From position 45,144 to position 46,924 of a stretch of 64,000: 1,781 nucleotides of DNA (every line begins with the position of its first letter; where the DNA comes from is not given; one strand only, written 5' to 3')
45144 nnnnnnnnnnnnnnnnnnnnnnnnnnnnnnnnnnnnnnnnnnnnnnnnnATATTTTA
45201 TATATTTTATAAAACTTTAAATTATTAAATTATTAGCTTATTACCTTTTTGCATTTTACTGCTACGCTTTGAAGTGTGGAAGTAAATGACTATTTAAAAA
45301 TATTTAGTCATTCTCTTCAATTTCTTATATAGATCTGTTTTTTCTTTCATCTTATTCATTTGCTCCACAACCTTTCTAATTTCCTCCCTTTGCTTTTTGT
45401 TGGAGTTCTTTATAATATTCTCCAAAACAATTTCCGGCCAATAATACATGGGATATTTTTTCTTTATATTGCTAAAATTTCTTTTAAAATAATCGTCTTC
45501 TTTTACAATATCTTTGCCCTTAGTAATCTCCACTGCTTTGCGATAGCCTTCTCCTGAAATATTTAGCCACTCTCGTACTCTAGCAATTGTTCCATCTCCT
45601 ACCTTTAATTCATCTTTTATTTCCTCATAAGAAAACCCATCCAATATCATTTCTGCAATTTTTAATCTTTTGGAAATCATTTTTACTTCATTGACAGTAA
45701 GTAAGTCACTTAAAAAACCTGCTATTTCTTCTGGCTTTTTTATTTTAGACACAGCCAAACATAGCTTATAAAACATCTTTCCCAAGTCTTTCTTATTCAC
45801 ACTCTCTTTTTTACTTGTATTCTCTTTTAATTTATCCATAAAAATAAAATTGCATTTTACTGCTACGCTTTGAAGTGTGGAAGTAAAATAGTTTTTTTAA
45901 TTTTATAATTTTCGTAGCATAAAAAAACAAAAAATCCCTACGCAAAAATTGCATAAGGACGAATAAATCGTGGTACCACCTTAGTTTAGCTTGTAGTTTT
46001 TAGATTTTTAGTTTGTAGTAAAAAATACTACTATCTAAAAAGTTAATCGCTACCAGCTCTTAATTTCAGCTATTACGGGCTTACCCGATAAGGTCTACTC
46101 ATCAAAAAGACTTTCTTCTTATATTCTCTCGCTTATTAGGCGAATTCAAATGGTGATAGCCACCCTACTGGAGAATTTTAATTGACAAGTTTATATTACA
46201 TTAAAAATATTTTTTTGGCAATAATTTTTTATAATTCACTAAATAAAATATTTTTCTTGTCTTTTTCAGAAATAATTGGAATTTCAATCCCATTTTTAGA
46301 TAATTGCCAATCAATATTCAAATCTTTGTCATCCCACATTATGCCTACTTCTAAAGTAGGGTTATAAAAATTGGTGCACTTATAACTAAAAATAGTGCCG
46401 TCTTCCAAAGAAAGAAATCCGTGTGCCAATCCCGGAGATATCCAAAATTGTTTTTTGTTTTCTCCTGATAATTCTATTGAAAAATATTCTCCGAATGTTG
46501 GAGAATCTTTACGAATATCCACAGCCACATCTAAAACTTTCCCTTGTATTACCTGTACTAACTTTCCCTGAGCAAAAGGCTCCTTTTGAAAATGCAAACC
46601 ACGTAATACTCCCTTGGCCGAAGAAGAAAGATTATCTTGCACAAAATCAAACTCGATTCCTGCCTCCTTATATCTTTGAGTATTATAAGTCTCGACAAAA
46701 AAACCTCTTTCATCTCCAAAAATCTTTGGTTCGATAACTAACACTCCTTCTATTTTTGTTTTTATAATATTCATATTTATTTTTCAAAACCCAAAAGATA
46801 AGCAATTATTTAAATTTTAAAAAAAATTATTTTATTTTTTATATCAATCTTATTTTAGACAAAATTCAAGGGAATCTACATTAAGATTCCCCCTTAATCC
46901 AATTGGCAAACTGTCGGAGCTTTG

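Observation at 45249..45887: Perfect 38-bp direct repeat bracketing the YerC-like ORF, each copy just upstream of a gene start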

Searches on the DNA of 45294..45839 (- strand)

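Call 55: search_rna_families(sources=[L001, L006, L010, L014, L017, L018, L019], threshold=evalue, max_evalue=0.01)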
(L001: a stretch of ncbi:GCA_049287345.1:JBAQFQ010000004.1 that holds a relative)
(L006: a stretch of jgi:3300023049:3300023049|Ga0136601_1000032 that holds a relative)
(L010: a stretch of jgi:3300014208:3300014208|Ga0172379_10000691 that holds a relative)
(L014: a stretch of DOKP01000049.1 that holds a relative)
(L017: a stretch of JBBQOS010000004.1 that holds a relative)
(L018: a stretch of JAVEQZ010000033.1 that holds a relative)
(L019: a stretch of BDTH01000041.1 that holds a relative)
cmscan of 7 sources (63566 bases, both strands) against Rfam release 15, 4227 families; matches with E-value up to 0.01: 7.
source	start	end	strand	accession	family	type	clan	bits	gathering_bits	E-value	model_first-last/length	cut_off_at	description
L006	3316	3733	-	RF00023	tmRNA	Gene;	CL00001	132.9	47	8.8e-52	1-374/374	no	transfer-messenger RNA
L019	3645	3837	+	RF00230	T-box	Cis-reg; leader;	-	58.1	93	4.7e-10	1-219/219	no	T-box leader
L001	4577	4872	+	RF00230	T-box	Cis-reg; leader;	-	46.1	93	5.8e-07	1-219/219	no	T-box leader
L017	3634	3863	+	RF00230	T-box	Cis-reg; leader;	-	45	93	1.1e-06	1-219/219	no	T-box leader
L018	3596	3837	+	RF00230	T-box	Cis-reg; leader;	-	39.2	93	3.4e-05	1-219/219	no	T-box leader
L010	3027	3211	+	RF00230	T-box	Cis-reg; leader;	-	37.4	93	0.0001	1-219/219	no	T-box leader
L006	4792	4926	+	RF00230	T-box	Cis-reg; leader;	-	37.1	93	0.00012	1-219/219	no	T-box leader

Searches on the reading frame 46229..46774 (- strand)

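Call 7: search_protein_families(library=pfam, proteins=[window:46229-46774:-], max_evalue=0.01)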
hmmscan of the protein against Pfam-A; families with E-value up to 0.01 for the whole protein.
window:46229-46774:- (181 aa): 1 family
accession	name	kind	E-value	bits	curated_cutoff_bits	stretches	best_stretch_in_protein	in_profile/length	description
PF00908.23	dTDP_sugar_isom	-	1.3e-72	243.4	27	1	5-179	1-167/168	dTDP-4-dehydrorhamnose 3,5-epimerase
